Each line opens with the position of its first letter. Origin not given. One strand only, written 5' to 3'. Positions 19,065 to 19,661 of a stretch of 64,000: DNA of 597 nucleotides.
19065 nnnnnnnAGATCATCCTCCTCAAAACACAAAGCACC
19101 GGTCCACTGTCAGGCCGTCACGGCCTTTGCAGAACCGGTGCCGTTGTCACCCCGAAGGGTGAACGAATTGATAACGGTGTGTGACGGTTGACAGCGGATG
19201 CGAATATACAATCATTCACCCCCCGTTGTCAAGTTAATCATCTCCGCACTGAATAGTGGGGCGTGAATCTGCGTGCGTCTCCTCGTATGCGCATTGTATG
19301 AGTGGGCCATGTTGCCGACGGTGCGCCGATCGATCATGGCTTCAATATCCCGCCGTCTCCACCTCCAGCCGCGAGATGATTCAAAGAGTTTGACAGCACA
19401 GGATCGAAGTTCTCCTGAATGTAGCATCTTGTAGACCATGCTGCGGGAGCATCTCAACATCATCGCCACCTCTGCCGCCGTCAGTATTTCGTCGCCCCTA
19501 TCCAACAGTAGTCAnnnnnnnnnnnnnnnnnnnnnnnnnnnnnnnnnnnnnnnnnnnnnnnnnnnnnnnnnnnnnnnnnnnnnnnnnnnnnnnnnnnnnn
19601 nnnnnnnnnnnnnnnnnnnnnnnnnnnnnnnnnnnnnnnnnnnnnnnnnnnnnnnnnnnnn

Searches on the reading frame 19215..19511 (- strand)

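Call 15: search_protein_families(library=pfam, proteins=[window:19215-19511:-], max_evalue=0.01)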
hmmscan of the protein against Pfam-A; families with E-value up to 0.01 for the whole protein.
window:19215-19511:- (99 aa): 1 family
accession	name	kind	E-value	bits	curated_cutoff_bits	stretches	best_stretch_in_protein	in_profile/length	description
PF12728.13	HTH_17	-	2.2e-11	44.3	27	1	10-63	2-50/51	Helix-turn-helix domain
